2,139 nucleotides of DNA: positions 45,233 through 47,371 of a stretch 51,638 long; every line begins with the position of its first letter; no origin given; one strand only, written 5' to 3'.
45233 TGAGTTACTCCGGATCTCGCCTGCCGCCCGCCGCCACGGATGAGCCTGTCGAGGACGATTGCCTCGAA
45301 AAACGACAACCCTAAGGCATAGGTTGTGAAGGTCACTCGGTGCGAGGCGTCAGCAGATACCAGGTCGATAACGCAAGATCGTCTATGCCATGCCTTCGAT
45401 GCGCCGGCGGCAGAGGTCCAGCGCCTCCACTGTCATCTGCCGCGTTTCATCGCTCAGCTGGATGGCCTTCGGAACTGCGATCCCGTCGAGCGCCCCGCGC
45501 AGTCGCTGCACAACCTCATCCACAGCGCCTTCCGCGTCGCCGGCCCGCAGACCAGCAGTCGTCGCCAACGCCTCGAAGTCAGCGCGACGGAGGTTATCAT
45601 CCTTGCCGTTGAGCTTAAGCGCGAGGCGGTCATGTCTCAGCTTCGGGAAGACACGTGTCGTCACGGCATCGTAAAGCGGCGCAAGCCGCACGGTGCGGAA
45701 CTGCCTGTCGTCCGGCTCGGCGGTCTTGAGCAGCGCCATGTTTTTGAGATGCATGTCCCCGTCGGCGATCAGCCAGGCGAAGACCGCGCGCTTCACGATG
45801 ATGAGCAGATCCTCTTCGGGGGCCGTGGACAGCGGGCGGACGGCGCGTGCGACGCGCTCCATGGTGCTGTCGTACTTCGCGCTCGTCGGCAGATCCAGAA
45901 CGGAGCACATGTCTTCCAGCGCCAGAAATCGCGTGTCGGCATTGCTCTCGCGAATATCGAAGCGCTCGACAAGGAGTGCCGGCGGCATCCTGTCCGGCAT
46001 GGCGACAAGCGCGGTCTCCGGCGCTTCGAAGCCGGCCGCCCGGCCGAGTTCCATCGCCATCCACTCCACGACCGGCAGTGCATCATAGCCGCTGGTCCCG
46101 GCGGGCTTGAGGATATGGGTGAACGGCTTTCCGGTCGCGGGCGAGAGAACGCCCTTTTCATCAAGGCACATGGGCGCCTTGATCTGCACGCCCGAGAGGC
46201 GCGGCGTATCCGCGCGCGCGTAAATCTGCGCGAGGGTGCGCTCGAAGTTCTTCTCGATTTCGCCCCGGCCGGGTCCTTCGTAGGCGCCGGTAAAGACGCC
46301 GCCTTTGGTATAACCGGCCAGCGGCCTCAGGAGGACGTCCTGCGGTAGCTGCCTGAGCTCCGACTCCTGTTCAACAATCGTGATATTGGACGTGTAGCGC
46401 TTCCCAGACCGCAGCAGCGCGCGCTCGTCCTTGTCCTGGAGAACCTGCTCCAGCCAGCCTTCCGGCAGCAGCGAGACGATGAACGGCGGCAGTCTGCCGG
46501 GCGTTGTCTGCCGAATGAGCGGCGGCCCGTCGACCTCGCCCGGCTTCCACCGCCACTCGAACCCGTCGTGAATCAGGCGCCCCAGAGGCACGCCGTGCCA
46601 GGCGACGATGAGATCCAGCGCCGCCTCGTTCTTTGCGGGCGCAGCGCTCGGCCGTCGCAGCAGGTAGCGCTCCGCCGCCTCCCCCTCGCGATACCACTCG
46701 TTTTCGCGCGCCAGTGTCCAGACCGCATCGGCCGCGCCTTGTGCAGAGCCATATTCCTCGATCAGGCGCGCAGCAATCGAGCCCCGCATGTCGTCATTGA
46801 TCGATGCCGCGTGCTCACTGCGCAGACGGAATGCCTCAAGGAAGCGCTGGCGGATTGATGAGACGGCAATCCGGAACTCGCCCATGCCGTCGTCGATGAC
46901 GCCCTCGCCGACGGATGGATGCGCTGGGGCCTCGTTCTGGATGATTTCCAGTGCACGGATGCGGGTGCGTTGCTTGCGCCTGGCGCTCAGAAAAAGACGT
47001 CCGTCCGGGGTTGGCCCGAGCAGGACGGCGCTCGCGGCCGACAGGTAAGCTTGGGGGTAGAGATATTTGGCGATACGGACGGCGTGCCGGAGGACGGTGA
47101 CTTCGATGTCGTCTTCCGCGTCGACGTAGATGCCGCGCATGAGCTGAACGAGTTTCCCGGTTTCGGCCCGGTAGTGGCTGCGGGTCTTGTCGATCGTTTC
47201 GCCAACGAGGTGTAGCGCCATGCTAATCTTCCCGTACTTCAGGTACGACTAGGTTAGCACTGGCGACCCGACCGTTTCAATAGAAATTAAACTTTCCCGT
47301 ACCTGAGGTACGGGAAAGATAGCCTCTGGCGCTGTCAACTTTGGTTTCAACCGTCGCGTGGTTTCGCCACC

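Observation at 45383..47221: Monocistronic HipA-family kinase fused to an AbiEi-like N-terminal domain instead of pairing with a HipB/HipS gene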

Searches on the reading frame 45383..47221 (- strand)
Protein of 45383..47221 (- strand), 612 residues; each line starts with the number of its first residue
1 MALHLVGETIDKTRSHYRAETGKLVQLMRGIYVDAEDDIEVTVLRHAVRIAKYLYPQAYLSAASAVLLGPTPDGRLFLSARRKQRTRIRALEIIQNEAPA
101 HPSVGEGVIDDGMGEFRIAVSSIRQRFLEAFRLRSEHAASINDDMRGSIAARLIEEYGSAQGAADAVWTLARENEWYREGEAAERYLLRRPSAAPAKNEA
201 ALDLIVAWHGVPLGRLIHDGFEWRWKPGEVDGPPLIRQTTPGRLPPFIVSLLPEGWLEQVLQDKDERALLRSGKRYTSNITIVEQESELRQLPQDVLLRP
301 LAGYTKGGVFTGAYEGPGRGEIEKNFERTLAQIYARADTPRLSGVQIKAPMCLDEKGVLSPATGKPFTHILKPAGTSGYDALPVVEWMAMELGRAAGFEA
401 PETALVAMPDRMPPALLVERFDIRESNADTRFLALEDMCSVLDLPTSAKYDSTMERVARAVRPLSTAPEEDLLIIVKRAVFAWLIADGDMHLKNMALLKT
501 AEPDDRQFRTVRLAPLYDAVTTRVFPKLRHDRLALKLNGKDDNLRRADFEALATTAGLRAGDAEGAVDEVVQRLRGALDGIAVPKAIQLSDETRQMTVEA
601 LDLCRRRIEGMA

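Call 4: search_protein_families(library=ncbifam, proteins=[window:45383-47221:-], max_evalue=1)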
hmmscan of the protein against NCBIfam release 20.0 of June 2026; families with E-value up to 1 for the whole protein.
window:45383-47221:- (612 aa): 1 family
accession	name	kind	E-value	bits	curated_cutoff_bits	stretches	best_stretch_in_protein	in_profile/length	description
NF007297.0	PRK09775.1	equivalog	1.5e-05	23.9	401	1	381-526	244-376/446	type II toxin-antitoxin system HipA family toxin YjjJ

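Call 5: search_protein_families(library=pfam, proteins=[window:45383-47221:-], max_evalue=1)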
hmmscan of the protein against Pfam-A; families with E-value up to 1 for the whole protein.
window:45383-47221:- (612 aa): 1 family
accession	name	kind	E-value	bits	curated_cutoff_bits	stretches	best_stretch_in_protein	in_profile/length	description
PF07804.18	HipA_C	-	8e-42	143.7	30.5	1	342-575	3-210/213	HipA-like C-terminal domain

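Call 6: search_protein_families(library=padloc, proteins=[window:45383-47221:-], max_evalue=1)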
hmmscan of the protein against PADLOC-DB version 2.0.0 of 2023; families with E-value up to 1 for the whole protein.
window:45383-47221:- (612 aa): 4 families
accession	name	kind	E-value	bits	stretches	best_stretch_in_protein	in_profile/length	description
PDLC04340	PDC-M03A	-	0.0011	16.5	1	388-520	52-168/280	-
PDLC02241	AbiEi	-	0.0079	14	1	20-65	37-77/199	AbiEi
PDLC02225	AbiEi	-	0.011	13.5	1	10-66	30-79/198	AbiEi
PDLC04339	PDC-M03A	-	0.034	11.5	1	469-519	134-174/293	-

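Call 7: find_homologous_proteins(query=window:45383-47221:-, max_evalue=0.00001)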
Query window:45383-47221:- (612 aa): 2328 proteins with E <= 0.00001 among 8000 candidates; the best 120 are listed.
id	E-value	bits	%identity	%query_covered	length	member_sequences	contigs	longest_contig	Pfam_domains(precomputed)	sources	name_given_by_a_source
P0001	0.0e+0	1307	96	100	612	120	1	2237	PF07804.19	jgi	jgi:serine/threonine-protein kinase HipA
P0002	0.0e+0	1233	90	100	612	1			PF07804.19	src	-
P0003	0.0e+0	1233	90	100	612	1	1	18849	PF07804.19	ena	-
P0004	0.0e+0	1196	87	100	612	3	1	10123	PF07804.19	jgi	jgi:serine/threonine-protein kinase HipA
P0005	0.0e+0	1193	87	100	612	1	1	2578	PF07804.19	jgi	jgi:serine/threonine-protein kinase HipA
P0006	0.0e+0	1192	86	100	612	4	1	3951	PF07804.19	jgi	-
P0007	0.0e+0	1192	89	100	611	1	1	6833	PF07804.19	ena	-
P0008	0.0e+0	1183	87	100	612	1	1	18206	PF07804.19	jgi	jgi:serine/threonine-protein kinase HipA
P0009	0.0e+0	1174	84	100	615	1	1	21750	PF07804.19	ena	-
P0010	0.0e+0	1173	85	100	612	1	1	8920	PF07804.19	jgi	jgi:serine/threonine-protein kinase HipA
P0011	0.0e+0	1172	86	100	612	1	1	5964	PF07804.19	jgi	jgi:serine/threonine-protein kinase HipA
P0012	0.0e+0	1170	84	100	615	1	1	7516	PF07804.19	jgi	-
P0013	0.0e+0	1170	84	100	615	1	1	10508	PF07804.19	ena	-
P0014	0.0e+0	1167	85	100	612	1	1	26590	PF07804.19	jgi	jgi:serine/threonine-protein kinase HipA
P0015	0.0e+0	1162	83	100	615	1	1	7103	PF07804.19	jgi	jgi:serine/threonine-protein kinase HipA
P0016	0.0e+0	1160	84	100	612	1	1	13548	PF07804.19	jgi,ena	-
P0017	0.0e+0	1159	84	100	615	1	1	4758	PF07804.19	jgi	jgi:serine/threonine-protein kinase HipA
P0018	0.0e+0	1155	83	100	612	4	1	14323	PF07804.19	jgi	jgi:serine/threonine-protein kinase HipA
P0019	0.0e+0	1155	84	100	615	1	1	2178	PF07804.19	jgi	-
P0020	0.0e+0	1154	83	100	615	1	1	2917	PF07804.19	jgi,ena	-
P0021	0.0e+0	1154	83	100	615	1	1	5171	PF07804.19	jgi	jgi:serine/threonine-protein kinase HipA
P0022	0.0e+0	1147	82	100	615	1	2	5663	PF07804.19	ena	-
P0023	0.0e+0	1145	83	100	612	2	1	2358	PF07804.19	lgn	-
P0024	0.0e+0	1145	84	100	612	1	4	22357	PF07804.19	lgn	-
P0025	0.0e+0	1145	83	100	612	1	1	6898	PF07804.19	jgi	jgi:serine/threonine-protein kinase HipA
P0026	0.0e+0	1143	83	100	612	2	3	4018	PF07804.19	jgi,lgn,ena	-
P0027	0.0e+0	1143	83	100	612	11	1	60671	PF07804.19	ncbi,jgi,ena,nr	ncbi:MAG TPA: HipA domain-containing protein [Candidatus Acidoferrales bacterium]|nr:HipA domain-con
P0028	0.0e+0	1143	83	100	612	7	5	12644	PF07804.19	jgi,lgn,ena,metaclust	metaclust:\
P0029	0.0e+0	1140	84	100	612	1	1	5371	PF07804.19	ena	-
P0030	0.0e+0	1140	82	100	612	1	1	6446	PF07804.19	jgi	jgi:serine/threonine-protein kinase HipA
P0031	0.0e+0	1139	82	100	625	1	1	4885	PF07804.19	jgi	jgi:serine/threonine-protein kinase HipA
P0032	0.0e+0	1138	82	100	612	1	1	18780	PF07804.19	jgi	jgi:serine/threonine-protein kinase HipA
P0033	0.0e+0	1137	82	100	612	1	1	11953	PF07804.19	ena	-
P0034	0.0e+0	1135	83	99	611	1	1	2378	PF07804.19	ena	-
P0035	0.0e+0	1135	81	100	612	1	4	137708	PF07804.19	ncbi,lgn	-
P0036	0.0e+0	1134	82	100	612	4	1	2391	PF07804.19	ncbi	-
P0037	0.0e+0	1133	84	98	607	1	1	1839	PF07804.19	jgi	jgi:serine/threonine-protein kinase HipA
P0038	0.0e+0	1133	82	100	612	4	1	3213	PF07804.19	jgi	-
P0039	0.0e+0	1131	81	100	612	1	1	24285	PF07804.19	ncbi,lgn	-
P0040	0.0e+0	1131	82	100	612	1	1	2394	PF07804.19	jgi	jgi:serine/threonine-protein kinase HipA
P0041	0.0e+0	1130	84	100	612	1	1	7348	PF07804.19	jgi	jgi:serine/threonine-protein kinase HipA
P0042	0.0e+0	1130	82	100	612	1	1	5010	PF07804.19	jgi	jgi:serine/threonine-protein kinase HipA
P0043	0.0e+0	1128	81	100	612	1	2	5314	PF07804.19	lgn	-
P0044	0.0e+0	1127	82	100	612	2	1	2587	PF07804.19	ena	-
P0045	0.0e+0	1125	81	100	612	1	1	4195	PF07804.19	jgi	jgi:serine/threonine-protein kinase HipA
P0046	0.0e+0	1125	82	100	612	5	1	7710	PF07804.19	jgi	-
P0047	0.0e+0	1125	86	95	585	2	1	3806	PF07804.19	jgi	jgi:serine/threonine-protein kinase HipA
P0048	0.0e+0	1124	82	100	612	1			PF07804.19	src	-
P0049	0.0e+0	1124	81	100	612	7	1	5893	PF07804.19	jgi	jgi:serine/threonine-protein kinase HipA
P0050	0.0e+0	1123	82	100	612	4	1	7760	PF07804.19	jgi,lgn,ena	-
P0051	0.0e+0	1122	81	100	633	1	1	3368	PF07804.19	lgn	-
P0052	0.0e+0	1122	82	100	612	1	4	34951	PF07804.19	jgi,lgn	jgi:serine/threonine-protein kinase HipA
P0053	0.0e+0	1122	82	100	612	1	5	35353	PF07804.19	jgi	jgi:serine/threonine-protein kinase HipA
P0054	0.0e+0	1119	82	100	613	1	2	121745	PF07804.19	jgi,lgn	jgi:serine/threonine-protein kinase HipA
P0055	0.0e+0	1118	82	100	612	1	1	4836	PF07804.19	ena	-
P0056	0.0e+0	1117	80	100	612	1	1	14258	PF07804.19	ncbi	-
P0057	0.0e+0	1116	82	100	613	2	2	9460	PF07804.19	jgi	jgi:serine/threonine-protein kinase HipA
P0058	0.0e+0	1116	80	100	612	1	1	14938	PF07804.19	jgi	jgi:serine/threonine-protein kinase HipA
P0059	0.0e+0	1116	81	100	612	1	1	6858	PF07804.19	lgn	-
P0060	0.0e+0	1116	81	100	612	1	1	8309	PF07804.19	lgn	-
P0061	0.0e+0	1113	80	100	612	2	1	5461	PF07804.19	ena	-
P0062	0.0e+0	1112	80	100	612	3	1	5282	PF07804.19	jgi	-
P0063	0.0e+0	1111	81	100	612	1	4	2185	PF07804.19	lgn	-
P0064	0.0e+0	1111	80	100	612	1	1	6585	PF07804.19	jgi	jgi:serine/threonine-protein kinase HipA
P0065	0.0e+0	1110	80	100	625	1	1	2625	PF07804.19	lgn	-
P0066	0.0e+0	1110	81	100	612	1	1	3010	PF07804.19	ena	-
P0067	0.0e+0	1109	83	100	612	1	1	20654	PF07804.19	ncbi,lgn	-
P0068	0.0e+0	1109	82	99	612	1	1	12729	PF07804.19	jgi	jgi:serine/threonine-protein kinase HipA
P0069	0.0e+0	1108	80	100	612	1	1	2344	PF07804.19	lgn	-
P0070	0.0e+0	1106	80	100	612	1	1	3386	PF07804.19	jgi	jgi:serine/threonine-protein kinase HipA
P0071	0.0e+0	1104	80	100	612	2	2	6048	PF07804.19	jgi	jgi:serine/threonine-protein kinase HipA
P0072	0.0e+0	1103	80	100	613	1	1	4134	PF07804.19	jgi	jgi:serine/threonine-protein kinase HipA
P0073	0.0e+0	1103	81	100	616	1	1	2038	PF07804.19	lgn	-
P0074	0.0e+0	1098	80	100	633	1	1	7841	PF07804.19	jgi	jgi:serine/threonine-protein kinase HipA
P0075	0.0e+0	1098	79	100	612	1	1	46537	PF07804.19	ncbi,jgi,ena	jgi:serine/threonine-protein kinase HipA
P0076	0.0e+0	1097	80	100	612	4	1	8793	PF07804.19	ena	-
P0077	0.0e+0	1095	80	100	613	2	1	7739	PF07804.19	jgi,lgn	jgi:serine/threonine-protein kinase HipA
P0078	0.0e+0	1094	79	100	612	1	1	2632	PF07804.19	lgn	-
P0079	0.0e+0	1092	79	99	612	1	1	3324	PF07804.19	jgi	jgi:serine/threonine-protein kinase HipA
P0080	0.0e+0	1091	79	100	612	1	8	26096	PF07804.19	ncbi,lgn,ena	-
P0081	0.0e+0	1090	78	100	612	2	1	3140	PF07804.19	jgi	jgi:serine/threonine-protein kinase HipA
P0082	0.0e+0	1089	80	99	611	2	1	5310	PF07804.19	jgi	jgi:serine/threonine-protein kinase HipA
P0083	0.0e+0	1089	78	100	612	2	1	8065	PF07804.19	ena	-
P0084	0.0e+0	1088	78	100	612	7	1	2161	PF07804.19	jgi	-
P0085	0.0e+0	1088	79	100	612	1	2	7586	PF07804.19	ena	-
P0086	0.0e+0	1088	78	100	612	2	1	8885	PF07804.19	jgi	jgi:serine/threonine-protein kinase HipA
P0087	0.0e+0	1088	80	100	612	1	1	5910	PF07804.19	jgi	jgi:serine/threonine-protein kinase HipA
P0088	0.0e+0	1087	79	100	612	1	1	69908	PF07804.19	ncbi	-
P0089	0.0e+0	1087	79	100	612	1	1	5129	PF07804.19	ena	-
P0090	0.0e+0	1085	79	100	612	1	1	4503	PF07804.19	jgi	-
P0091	0.0e+0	1085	78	100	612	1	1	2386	PF07804.19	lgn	-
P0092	0.0e+0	1084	79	100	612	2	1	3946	PF07804.19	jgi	jgi:serine/threonine-protein kinase HipA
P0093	0.0e+0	1084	78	100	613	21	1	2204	PF07804.19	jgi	jgi:serine/threonine-protein kinase HipA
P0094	0.0e+0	1083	79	100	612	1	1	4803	PF07804.19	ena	-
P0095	0.0e+0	1083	79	100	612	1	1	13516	PF07804.19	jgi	jgi:serine/threonine-protein kinase HipA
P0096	0.0e+0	1082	78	100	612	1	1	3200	PF07804.19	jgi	jgi:serine/threonine-protein kinase HipA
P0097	0.0e+0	1082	78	100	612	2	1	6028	PF07804.19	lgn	-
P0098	0.0e+0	1082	78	100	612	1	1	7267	PF07804.19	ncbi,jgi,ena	jgi:serine/threonine-protein kinase HipA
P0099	0.0e+0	1082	79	100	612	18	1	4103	PF07804.19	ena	-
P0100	0.0e+0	1081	78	100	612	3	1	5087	PF07804.19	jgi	jgi:serine/threonine-protein kinase HipA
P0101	0.0e+0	1079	81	95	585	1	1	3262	PF07804.19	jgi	jgi:serine/threonine-protein kinase HipA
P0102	0.0e+0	1079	78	100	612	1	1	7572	PF07804.19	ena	-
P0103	0.0e+0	1078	78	100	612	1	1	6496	PF07804.19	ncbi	-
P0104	0.0e+0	1078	78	100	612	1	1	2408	PF07804.19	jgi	jgi:serine/threonine-protein kinase HipA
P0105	0.0e+0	1078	78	99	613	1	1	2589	PF07804.19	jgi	jgi:serine/threonine-protein kinase HipA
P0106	0.0e+0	1077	79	100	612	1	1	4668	PF07804.19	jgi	jgi:serine/threonine-protein kinase HipA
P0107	0.0e+0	1076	77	100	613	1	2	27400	PF07804.19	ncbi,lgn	ncbi:MAG: type II toxin-antitoxin system HipA family toxin [Stellaceae bacterium]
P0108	0.0e+0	1076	77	100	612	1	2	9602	PF07804.19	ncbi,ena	-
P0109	0.0e+0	1076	78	100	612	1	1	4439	PF07804.19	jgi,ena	-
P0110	0.0e+0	1075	77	100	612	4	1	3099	PF07804.19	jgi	jgi:serine/threonine-protein kinase HipA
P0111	0.0e+0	1074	78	100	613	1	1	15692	PF07804.19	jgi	-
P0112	0.0e+0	1074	81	96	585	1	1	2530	PF07804.19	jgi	jgi:serine/threonine-protein kinase HipA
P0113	0.0e+0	1074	78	100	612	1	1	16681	PF07804.19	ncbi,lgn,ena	-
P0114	0.0e+0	1072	77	100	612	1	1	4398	PF07804.19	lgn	-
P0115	0.0e+0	1072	78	100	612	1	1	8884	PF07804.19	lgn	-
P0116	0.0e+0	1071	77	100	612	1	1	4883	PF07804.19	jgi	jgi:serine/threonine-protein kinase HipA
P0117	0.0e+0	1070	78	100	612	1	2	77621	PF07804.19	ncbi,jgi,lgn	-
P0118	0.0e+0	1070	77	100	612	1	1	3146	PF07804.19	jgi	jgi:serine/threonine-protein kinase HipA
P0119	0.0e+0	1069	78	100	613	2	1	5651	PF07804.19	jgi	jgi:serine/threonine-protein kinase HipA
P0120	0.0e+0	1069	77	100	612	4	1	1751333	PF07804.19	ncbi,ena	-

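Call 8: search_solved_structures(query=window:45383-47221:-, max_evalue=1, show_alignments=2)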
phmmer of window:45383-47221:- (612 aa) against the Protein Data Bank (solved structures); distinct sequences matched with E-value up to 1: 16.
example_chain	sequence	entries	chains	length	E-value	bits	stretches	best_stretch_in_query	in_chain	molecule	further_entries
8ezr_B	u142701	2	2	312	3.2e-20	75.5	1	333-578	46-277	HipT(Lp)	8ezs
7vkb_A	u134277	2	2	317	3.4e-20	75.4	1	333-577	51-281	HipA_C domain-containing protein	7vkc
7wcf_A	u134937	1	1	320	1.2e-19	73.5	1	333-577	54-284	HipA_C domain-containing protein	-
2wiu_A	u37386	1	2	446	8.3e-09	37.8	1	365-526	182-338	PROTEIN HIPA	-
3tpd_A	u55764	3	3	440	1.1e-08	37.4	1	365-526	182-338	Serine/threonine-protein kinase HipA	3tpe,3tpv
4yg7_D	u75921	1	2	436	5.3e-08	35.1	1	365-526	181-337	Serine/threonine-protein kinase HipA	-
3fbr_A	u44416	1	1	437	5.3e-08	35.1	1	365-526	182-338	Serine/threonine-protein kinase toxin HipA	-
3dnt_A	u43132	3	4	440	5.4e-08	35.1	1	365-526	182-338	Protein hipA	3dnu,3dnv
5k98_A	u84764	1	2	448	5.6e-08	35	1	365-526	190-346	Serine/threonine-protein kinase HipA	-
3tpb_A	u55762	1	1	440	7.3e-08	34.7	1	365-526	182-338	Serine/threonine-protein kinase HipA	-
3hzi_A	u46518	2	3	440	7.5e-08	34.6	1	365-526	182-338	Protein hipA | Serine/threonine-protein kinase HipA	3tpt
7ab3_C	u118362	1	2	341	4.3e-06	28.8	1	339-542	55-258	HipA_C domain-containing protein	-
7ab4_C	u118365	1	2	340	9.7e-06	27.6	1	340-542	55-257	HipA_C domain-containing protein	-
7ab5_C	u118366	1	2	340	2.8e-05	26.1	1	339-542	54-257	HipA_C domain-containing protein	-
7ab4_B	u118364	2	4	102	0.28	12.9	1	232-270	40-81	Couple_hipA domain-containing protein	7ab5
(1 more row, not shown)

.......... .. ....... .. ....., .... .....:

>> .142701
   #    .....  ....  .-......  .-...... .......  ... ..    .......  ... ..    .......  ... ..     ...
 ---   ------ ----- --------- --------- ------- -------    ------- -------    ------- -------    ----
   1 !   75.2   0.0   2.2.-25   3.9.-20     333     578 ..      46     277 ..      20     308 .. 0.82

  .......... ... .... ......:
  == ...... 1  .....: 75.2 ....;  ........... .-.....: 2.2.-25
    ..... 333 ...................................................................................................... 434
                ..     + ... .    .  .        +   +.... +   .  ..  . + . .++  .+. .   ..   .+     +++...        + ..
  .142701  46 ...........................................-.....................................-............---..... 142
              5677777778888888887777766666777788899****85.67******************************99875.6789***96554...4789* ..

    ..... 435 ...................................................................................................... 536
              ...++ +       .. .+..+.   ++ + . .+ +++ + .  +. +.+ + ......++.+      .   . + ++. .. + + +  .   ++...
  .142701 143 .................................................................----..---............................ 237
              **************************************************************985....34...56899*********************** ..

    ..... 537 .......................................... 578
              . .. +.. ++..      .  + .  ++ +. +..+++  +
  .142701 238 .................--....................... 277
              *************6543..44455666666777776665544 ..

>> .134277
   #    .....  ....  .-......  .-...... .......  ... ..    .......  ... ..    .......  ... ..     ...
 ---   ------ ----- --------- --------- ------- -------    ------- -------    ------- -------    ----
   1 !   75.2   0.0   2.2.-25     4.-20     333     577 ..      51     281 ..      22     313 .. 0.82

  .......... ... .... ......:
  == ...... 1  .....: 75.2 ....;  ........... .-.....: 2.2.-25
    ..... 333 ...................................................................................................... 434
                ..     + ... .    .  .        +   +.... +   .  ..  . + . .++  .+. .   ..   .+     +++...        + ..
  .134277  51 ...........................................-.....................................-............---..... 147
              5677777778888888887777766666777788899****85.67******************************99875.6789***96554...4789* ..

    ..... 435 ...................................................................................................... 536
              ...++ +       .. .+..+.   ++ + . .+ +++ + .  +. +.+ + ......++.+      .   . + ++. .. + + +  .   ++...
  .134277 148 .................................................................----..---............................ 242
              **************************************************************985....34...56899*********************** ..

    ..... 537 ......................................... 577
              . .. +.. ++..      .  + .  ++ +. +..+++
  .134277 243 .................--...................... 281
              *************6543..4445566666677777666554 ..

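Call 24: predict_structure(alignment_id=A1)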
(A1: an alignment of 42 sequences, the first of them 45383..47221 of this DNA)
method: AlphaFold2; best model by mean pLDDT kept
length: 612 residues; sequences in the alignment: 42
mean_pLDDT: 47.6   pTM: 0.38
mean pLDDT of the five models: 47.6, 43.1, 42.9, 42.2, 38.9
residues with pLDDT >= 90: 2; 70-90: 113; 50-70: 97; < 50: 400
segments of 3 or more residues with pLDDT < 50: 1-16, 18-20, 26-32, 39-121, 133-139, 191-286, 292-378, 419-466, 488-499, 501-509, 515-541
pLDDT, mean of each block of 10 residues (from residue 1): 28 45 45 50 40 29 30 31 34 31 32 32 60 48 61 70 81 77 77 34 31 35 35 31 33 39 36 30 46 44 34 28 35 31 29 39 34 39 73 76 61 55 38 35 37 39 49 68 60 47 45 42 25 32 67 67 86 87 78 78 85 80
secondary structure, 60 per line:
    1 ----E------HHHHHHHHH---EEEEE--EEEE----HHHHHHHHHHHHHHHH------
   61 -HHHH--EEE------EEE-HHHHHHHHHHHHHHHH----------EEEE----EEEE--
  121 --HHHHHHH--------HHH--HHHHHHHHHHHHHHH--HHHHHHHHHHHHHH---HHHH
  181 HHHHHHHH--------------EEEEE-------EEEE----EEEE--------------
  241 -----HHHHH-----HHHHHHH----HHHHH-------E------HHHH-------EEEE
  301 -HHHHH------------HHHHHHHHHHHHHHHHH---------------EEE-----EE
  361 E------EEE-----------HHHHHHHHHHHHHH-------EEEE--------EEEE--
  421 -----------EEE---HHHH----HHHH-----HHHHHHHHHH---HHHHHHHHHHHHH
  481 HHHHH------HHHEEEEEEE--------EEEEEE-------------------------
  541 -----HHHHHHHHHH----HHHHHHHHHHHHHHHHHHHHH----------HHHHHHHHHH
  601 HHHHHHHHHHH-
elements in order: H12-20 E24-28 E31-34 H39-54 H62-65 E68-70 E77-79 H81-96 E107-110 E115-118 H123-129 H143-157 H160-173 H177-188 E203-207 E215-218 E223-226 H246-250 H256-262 H267-271 H286-289 E297-300 H302-306 H319-335 E351-353 E359-361 E368-370 H382-395 E403-406 E415-418 E432-434 H438-441 H446-449 H455-464 H468-485 E495-501 E510-515 H546-555 H560-580 H591-611

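Call 43: find_encoding_contigs(protein=P0120, flank=4000, max_places=2)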
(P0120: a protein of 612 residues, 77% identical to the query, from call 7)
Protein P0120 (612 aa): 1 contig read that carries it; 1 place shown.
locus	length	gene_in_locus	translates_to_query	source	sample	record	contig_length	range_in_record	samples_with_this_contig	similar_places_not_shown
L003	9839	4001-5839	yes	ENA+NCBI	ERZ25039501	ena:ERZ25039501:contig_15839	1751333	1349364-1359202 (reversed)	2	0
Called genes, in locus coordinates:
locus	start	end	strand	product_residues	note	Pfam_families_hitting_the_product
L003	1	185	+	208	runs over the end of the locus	PF02545:Maf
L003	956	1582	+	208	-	PF10150:RNase_E_G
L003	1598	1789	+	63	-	PF03884:YacG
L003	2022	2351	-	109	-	PF00589:Phage_integrase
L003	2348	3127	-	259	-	-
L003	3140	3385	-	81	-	-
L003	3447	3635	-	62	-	-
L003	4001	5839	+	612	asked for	PF07804:HipA_C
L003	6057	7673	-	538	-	PF13007:LZ_Tnp_IS66, PF13005:zf-IS66, PF03050:DDE_Tnp_IS66, PF13817:DDE_Tnp_IS66_C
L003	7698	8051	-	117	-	PF05717:TnpB_IS66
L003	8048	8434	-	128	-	PF01527:HTH_Tnp_1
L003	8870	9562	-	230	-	-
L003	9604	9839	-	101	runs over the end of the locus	-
